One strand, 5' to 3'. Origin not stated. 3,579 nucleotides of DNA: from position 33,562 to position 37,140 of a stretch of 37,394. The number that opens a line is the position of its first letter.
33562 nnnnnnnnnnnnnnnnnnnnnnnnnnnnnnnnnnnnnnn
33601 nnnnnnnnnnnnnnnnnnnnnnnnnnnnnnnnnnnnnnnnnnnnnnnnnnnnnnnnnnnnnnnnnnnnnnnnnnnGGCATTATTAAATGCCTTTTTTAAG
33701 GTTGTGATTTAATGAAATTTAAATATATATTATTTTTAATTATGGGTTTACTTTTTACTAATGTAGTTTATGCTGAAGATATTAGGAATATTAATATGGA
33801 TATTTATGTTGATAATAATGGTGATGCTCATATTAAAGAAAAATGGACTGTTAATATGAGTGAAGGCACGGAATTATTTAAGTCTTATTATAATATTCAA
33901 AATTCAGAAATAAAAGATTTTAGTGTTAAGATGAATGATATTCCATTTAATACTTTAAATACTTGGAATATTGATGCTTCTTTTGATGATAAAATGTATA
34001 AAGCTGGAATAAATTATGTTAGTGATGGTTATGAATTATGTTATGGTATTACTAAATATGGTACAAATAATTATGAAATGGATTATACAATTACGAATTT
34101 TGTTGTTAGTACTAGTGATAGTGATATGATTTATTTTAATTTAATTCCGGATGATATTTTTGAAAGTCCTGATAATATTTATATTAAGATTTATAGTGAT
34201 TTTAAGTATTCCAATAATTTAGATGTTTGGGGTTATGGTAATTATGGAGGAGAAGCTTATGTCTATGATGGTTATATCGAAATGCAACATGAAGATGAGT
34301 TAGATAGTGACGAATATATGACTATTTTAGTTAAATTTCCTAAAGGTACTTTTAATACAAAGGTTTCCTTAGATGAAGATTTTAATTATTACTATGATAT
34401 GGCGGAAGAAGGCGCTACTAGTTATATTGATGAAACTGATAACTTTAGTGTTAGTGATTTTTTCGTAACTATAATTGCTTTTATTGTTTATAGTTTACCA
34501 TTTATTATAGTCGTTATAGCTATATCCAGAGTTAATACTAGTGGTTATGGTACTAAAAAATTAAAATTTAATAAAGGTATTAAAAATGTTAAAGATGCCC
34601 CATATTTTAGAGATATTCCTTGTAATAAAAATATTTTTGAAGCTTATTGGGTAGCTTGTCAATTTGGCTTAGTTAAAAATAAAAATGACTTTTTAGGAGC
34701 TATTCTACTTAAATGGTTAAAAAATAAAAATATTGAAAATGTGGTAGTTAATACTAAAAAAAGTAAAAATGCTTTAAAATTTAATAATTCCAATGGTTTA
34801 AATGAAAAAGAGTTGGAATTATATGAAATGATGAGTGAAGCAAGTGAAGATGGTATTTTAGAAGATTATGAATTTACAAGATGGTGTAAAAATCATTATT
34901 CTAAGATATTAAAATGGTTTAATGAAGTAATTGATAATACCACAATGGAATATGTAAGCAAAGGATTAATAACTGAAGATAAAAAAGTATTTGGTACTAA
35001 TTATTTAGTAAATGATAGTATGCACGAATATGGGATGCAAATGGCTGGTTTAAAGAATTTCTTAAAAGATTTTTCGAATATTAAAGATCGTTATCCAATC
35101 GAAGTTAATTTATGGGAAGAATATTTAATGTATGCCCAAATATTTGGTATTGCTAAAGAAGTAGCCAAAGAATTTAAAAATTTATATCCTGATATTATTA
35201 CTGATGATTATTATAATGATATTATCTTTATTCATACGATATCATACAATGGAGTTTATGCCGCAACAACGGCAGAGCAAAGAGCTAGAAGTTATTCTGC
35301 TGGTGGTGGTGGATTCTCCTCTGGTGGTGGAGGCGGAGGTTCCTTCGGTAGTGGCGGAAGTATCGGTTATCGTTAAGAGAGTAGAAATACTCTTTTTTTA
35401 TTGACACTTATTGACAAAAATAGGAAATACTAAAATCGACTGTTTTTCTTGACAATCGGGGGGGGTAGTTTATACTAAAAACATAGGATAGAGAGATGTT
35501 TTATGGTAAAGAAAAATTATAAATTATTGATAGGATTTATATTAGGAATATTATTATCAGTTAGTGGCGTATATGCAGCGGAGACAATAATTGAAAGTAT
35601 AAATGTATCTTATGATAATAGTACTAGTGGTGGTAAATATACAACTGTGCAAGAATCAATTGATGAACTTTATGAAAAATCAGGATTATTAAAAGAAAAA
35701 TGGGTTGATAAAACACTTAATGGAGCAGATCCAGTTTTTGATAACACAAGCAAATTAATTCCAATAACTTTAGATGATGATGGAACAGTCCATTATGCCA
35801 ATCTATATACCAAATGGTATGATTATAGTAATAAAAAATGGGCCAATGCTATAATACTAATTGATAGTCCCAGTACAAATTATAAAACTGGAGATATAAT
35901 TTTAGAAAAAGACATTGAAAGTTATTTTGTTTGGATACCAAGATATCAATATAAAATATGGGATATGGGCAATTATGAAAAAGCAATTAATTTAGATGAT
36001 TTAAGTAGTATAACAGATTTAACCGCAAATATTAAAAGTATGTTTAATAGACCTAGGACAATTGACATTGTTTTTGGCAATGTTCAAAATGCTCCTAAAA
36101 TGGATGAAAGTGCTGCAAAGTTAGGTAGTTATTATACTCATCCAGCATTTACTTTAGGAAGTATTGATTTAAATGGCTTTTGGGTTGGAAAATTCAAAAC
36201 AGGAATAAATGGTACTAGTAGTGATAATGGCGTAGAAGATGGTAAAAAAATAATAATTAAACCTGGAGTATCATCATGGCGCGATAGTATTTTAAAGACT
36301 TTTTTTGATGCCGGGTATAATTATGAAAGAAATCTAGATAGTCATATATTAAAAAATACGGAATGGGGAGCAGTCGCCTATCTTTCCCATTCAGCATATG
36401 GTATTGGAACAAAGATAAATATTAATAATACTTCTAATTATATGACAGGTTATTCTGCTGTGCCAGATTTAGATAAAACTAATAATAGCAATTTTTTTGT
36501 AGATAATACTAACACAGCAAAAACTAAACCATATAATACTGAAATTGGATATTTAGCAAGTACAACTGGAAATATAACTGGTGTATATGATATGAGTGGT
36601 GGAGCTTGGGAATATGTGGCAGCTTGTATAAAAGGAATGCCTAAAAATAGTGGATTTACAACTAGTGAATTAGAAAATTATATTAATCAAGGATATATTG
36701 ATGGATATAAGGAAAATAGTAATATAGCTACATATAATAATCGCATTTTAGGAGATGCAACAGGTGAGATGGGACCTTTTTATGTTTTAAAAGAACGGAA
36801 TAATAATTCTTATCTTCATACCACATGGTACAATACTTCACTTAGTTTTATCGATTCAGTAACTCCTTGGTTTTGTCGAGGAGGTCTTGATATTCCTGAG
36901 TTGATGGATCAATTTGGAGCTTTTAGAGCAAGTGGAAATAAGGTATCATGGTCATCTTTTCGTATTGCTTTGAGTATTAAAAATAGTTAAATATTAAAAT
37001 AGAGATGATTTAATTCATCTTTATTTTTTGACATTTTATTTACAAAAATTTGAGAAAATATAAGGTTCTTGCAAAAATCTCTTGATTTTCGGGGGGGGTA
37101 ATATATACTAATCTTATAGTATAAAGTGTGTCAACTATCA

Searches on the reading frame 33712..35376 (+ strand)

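Call 12: search_protein_families(library=pfam, proteins=[window:33712-35376:+], max_evalue=0.01)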
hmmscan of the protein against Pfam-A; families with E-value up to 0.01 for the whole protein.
window:33712-35376:+ (554 aa): 2 families
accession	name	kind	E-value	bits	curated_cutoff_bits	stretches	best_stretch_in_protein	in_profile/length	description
PF20990.2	DUF2207_C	-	1.6e-16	61.2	33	1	438-488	197-247/247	Predicted membrane protein (DUF2207) C-terminal domain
PF09972.14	DUF2207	-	4.8e-12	46.9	24.4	1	23-209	1-172/172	Predicted membrane protein (DUF2207) N-terminal domain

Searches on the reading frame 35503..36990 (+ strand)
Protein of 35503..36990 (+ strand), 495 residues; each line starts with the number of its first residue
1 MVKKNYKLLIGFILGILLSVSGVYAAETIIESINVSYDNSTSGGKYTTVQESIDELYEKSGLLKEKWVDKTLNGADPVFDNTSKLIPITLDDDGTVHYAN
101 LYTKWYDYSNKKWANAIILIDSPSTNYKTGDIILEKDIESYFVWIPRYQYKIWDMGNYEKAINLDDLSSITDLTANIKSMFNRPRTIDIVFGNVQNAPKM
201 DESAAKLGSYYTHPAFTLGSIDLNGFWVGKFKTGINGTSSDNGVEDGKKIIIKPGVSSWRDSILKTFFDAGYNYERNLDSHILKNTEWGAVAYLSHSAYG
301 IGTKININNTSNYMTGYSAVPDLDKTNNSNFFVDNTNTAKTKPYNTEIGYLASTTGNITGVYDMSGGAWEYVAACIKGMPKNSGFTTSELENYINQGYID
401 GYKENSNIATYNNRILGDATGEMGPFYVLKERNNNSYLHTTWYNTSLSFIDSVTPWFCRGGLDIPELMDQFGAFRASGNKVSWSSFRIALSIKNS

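Call 12: search_protein_families(library=pfam, proteins=[window:35503-36990:+], max_evalue=0.01)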
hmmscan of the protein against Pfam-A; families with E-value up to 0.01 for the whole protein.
window:35503-36990:+ (495 aa): 1 family
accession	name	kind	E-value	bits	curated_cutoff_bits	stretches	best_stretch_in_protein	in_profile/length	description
PF03781.23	FGE-sulfatase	-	0.0003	21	23.3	1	313-383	131-198/255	Sulfatase-modifying factor enzyme 1-like domain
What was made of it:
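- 35503..36990 (+): Gene for a 495-aa secreted protein with an FGE-sulfatase-like domain. It belongs to a very large, paralog-rich family. Pfam FGE-sulfatase E 3e-4, below the cut-off (call 12).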

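Call 20: find_encoding_contigs(protein=window:35503-36990:+, flank=3000, max_places=10)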
Protein window:35503-36990:+ (495 aa): no gene with exactly this product is on record in the collection.

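Call 32: find_homologous_proteins(query=window:35503-36990:+, max_evalue=1e-20)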
Query window:35503-36990:+ (495 aa): 7256 proteins with E <= 1e-20 among 8000 candidates; the best 120 are listed.
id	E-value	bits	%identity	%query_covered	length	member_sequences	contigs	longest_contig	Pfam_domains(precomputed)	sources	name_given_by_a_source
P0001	0.0e+0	1125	100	100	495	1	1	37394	-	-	-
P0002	3.4e-163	562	55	100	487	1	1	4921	-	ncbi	-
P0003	1.6e-162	560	56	96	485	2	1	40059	-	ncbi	-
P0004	7.4e-162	558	53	100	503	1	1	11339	-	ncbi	-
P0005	2.7e-161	556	54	100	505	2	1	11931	-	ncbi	-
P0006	2.0e-159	550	54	99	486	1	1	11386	-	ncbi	-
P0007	1.3e-158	547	53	97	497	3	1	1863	-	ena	-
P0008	3.7e-158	546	54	99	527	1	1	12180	-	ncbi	-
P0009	1.1e-157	544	53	99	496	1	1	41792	-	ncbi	-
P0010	4.2e-157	542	53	100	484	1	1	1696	-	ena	-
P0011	1.3e-156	541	54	99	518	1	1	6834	-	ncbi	-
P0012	1.3e-156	541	53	99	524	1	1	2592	-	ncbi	-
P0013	1.3e-156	541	53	96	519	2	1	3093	-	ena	-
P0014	1.8e-156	540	52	99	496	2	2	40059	-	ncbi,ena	-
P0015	4.2e-155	536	53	99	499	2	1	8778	-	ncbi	-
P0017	1.7e-154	534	52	99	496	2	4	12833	-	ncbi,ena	-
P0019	1.4e-153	531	54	93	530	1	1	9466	-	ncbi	-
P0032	6.1e-152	525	53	93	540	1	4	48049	-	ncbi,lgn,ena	-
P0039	7.1e-151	522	52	98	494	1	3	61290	-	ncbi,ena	-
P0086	1.5e-131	458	49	93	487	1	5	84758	-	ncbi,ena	-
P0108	7.9e-122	426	47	100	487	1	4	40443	-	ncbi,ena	-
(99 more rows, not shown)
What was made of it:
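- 35503..36990 (+): 7256 homologs at E<=1e-20, the best non-self hit 56% identical (call 32).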

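Call 33: find_encoding_contigs(protein=P0011, flank=10000, max_places=4)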
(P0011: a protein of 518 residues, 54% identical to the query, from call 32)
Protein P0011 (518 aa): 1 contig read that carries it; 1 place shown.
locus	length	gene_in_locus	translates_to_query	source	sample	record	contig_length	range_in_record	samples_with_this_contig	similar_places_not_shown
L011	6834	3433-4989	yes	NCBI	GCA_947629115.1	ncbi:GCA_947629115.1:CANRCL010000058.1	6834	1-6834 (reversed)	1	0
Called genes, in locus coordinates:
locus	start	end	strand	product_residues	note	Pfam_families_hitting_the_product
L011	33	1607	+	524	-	-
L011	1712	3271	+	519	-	-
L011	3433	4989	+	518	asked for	-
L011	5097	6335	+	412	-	PF03952:Enolase_N, PF00113:Enolase_C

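Call 34: find_encoding_contigs(protein=P0019, flank=10000, max_places=4)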
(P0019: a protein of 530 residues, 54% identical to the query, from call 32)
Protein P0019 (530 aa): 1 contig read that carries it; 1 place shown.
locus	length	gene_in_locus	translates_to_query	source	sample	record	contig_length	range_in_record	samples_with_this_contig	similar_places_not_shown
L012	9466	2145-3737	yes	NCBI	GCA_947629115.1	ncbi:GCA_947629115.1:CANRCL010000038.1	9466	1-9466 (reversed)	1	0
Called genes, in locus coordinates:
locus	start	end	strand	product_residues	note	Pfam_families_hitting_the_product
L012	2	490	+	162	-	?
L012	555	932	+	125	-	PF06713:bPH_4 (weak)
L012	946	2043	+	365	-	PF02646:RmuC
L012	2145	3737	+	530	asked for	-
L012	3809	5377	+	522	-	-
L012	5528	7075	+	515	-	-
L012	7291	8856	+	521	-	-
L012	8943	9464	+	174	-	?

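Call 35: find_encoding_contigs(protein=P0003, flank=10000, max_places=4)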
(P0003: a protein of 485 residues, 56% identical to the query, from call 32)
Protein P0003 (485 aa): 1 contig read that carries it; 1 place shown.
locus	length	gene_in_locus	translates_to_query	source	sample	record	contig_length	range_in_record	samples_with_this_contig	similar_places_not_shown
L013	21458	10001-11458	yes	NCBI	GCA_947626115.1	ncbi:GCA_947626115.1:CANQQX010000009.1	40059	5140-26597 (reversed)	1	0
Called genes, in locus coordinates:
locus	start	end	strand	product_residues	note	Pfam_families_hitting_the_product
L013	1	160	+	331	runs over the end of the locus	-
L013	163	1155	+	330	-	-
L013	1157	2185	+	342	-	-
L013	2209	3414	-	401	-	PF09587:PGA_cap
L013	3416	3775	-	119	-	PF11969:DcpS_C, PF01230:HIT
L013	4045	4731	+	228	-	-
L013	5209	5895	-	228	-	PF08713:DNA_alkylation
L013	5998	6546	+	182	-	PF10628:CotE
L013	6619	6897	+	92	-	PF00886:Ribosomal_S16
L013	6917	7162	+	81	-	PF13083:KH_KhpA-B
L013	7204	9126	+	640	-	PF02401:LYTB, PF00348:polyprenyl_synt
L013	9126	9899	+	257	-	-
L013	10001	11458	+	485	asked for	-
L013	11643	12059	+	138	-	PF00011:HSP20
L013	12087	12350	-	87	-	PF04545:Sigma70_r4, PF01381:HTH_3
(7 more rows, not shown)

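Call 37: find_encoding_contigs(protein=P0086, flank=6000, max_places=10)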
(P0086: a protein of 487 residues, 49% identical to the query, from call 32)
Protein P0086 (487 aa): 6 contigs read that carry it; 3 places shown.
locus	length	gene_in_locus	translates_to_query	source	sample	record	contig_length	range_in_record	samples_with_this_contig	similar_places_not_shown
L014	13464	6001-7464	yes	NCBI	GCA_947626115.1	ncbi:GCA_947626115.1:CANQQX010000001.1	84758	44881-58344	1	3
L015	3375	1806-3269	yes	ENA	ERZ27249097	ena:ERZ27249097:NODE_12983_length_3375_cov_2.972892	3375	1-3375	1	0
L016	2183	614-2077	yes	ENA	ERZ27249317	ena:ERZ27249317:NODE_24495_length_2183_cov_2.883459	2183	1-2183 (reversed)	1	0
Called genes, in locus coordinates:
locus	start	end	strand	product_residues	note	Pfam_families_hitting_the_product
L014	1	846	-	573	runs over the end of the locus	PF00664:ABC_membrane, PF00005:ABC_tran, PF02463:SMC_N (weak)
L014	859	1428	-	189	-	PF02698:DUF218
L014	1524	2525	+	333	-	PF04055:Radical_SAM, PF13353:Fer4_12 (weak), PF13186:SPASM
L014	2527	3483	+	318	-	PF18723:HMUDK_hel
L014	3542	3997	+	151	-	PF03358:FMN_red, PF12682:Flavodoxin_4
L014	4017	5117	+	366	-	-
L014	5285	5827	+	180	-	-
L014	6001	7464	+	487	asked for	-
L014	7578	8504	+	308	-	PF09989:DUF2229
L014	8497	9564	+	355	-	PF09989:DUF2229 (faint), PF06050:HGD-D (weak)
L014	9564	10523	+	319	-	PF01869:BcrAD_BadFG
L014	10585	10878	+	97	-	-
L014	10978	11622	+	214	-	PF00376:MerR, PF13411:MerR_1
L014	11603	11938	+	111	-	PF01906:YbjQ_1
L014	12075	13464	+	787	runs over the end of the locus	PF22548:AEP-TOTE, PF04851:ResIII, PF00270:DEAD, PF00271:Helicase_C (faint)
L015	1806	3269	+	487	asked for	-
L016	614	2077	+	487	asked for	-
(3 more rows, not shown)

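Call 38: find_encoding_contigs(protein=P0017, flank=6000, max_places=10)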
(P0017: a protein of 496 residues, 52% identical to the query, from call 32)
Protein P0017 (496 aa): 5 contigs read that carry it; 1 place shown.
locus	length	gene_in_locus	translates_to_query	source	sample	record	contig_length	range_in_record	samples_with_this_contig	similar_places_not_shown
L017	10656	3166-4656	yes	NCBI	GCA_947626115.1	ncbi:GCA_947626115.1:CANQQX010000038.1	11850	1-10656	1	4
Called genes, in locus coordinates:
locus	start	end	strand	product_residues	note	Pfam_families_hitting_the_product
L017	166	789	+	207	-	PF00702:Hydrolase, PF13419:HAD_2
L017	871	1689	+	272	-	PF19293:CdaA_N, PF02457:DAC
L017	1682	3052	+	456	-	PF07949:YbbR (weak)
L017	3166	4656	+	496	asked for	-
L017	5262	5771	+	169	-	PF01595:CNNM (weak)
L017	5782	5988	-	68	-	PF04070:DUF378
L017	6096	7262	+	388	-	PF27667:YdcC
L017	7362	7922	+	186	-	-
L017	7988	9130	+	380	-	PF22694:CtpB_N-like (weak), PF00595:PDZ, PF13180:PDZ_2, PF17820:PDZ_6, PF03572:Peptidase_S41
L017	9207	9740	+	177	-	PF04167:DUF402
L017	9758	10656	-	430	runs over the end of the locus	PF01610:DDE_Tnp_ISL3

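Call 39: find_encoding_contigs(protein=P0032, flank=6000, max_places=10)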
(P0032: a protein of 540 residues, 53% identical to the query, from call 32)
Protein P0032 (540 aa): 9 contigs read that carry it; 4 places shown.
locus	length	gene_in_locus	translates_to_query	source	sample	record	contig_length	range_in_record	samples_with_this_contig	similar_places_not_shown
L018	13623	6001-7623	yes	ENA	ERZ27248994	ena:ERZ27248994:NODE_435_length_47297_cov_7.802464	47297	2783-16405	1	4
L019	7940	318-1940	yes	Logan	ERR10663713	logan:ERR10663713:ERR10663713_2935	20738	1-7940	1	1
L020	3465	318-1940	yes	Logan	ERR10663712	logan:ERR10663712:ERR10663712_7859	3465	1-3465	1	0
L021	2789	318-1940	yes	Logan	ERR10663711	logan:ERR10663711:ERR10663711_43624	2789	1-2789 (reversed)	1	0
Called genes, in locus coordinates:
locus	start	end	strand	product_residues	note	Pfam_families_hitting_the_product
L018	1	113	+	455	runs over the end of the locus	-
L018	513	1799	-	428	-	PF13808:DDE_Tnp_1_assoc (weak), PF01609:DDE_Tnp_1, PF13701:DDE_Tnp_1_4 (weak)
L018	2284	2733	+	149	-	PF13673:Acetyltransf_10, PF00583:Acetyltransf_1, PF13508:Acetyltransf_7, PF08445:FR47 (faint)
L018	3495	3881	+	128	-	-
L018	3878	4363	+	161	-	PF04463:2-thiour_desulf (weak)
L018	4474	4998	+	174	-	-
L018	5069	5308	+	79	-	-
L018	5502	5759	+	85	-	PF07751:Abi_2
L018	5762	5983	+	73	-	-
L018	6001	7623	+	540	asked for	-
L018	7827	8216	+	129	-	PF01624:MutS_I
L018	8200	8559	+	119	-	PF22296:bAvd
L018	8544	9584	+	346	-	PF00078:RVT_1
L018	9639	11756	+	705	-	PF02861:Clp_N (weak), PF05621:TniB (faint), PF02861:Clp_N, PF13191:AAA_16 (weak), PF23569:NBD_SMAX1, PF00004:AAA, PF17871:AAA_lid_9, PF07724:AAA_2, +3 more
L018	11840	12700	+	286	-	-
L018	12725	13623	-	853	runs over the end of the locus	PF00690:Cation_ATPase_N, PF00122:E1-E2_ATPase, PF00702:Hydrolase, PF13246:Cation_ATPase, PF08282:Hydrolase_3 (weak), PF00689:Cation_ATPase_C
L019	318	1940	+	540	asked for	-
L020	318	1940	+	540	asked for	-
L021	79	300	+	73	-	-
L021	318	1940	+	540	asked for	-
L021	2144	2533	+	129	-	PF01624:MutS_I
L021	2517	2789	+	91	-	?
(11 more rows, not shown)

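Call 53: find_encoding_contigs(protein=P0039, flank=10000, max_places=10)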
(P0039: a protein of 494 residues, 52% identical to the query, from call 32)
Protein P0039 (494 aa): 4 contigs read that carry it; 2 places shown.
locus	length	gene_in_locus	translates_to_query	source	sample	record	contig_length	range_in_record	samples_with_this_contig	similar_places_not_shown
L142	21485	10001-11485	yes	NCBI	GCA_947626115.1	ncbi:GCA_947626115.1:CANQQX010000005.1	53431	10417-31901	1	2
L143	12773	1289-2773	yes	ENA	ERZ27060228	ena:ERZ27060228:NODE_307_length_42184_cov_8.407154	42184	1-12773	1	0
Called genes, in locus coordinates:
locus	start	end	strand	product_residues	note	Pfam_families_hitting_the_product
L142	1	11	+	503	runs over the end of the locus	PF03382:DUF285 (weak)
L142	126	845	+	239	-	-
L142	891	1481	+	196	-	PF03009:GDPD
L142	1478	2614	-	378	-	PF02661:Fic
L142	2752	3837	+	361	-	PF02684:LpxB, PF03033:Glyco_transf_28, PF04101:Glyco_tran_28_C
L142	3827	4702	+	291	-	PF01565:FAD_binding_4, PF02873:MurB_C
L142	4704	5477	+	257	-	PF08478:POTRA_1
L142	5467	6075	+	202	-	PF02677:QueH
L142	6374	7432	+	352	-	PF00318:Ribosomal_S2, PF07498:Rho_N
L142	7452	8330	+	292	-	PF00889:EF_TS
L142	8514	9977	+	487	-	-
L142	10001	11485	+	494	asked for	-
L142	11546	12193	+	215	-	-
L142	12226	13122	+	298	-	PF02899:Phage_int_SAM_1, PF13495:Phage_int_SAM_4 (weak), PF00589:Phage_integrase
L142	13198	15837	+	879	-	PF01326:PPDK_N, PF00391:PEP-utilizers, PF02896:PEP-utilizers_C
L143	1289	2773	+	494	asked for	-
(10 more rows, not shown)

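Call 54: find_encoding_contigs(protein=P0108, flank=10000, max_places=10)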
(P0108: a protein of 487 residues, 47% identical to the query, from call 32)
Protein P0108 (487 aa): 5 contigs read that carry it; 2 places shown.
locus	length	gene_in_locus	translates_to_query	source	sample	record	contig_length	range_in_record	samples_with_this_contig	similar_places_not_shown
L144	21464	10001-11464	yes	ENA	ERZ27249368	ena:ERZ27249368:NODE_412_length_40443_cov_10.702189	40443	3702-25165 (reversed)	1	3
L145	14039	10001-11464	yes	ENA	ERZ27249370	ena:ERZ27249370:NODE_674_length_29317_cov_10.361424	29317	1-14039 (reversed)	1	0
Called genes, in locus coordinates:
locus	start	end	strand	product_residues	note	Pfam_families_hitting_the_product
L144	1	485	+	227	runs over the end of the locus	PF05116:S6PP (faint), PF08282:Hydrolase_3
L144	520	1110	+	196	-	PF09335:VTT_dom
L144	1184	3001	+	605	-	PF00009:GTP_EFTU, PF01926:MMR_HSR1 (faint), PF03144:GTP_EFTU_D2, PF22042:EF-G_D2, PF14492:EFG_III (faint), PF00679:EFG_C, PF21018:BipA_C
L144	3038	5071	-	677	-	PF03816:LytR_cpsA_psr, PF03793:PASTA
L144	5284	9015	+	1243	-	PF01832:Glucosaminidase, PF16403:Bact_surface_Ig-like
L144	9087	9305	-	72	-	PF12844:HTH_19, PF13560:HTH_31 (weak), PF01381:HTH_3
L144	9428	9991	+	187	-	-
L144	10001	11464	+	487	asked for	-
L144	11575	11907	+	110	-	PF01740:STAS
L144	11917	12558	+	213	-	PF04542:Sigma70_r2, PF04539:Sigma70_r3, PF04545:Sigma70_r4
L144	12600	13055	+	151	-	PF03862:SpoVAC_SpoVAEB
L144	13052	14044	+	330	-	PF07451:SpoVAD, PF08545:ACP_syn_III (faint)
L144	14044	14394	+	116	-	PF03862:SpoVAC_SpoVAEB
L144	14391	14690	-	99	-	PF12647:RNHCP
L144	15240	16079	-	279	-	-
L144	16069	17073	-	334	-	PF01841:Transglut_core (weak)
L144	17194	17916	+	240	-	PF02616:SMC_ScpA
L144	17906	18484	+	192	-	PF04079:SMC_ScpB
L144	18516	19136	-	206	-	PF06790:UPF0259 (weak), PF06161:DUF975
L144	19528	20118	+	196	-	PF13280:WYL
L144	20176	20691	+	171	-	-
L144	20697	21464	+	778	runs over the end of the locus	-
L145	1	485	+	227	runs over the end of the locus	PF05116:S6PP (faint), PF08282:Hydrolase_3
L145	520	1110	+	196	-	PF09335:VTT_dom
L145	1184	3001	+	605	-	PF00009:GTP_EFTU, PF01926:MMR_HSR1 (faint), PF03144:GTP_EFTU_D2, PF22042:EF-G_D2, PF14492:EFG_III (faint), PF00679:EFG_C, PF21018:BipA_C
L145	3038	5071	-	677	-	PF03816:LytR_cpsA_psr, PF03793:PASTA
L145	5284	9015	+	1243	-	PF01832:Glucosaminidase, PF16403:Bact_surface_Ig-like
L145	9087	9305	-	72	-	PF12844:HTH_19, PF13560:HTH_31 (weak), PF01381:HTH_3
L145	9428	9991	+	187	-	-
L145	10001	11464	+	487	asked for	-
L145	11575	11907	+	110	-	PF01740:STAS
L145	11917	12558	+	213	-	PF04542:Sigma70_r2, PF04539:Sigma70_r3, PF04545:Sigma70_r4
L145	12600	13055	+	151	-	PF03862:SpoVAC_SpoVAEB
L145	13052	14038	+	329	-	?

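Call 61: search_protein_families(library=ncbifam, proteins=[window:35503-36990:+], max_evalue=0.01)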
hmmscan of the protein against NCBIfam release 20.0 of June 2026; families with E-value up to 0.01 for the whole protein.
window:35503-36990:+ (495 aa): 0 families
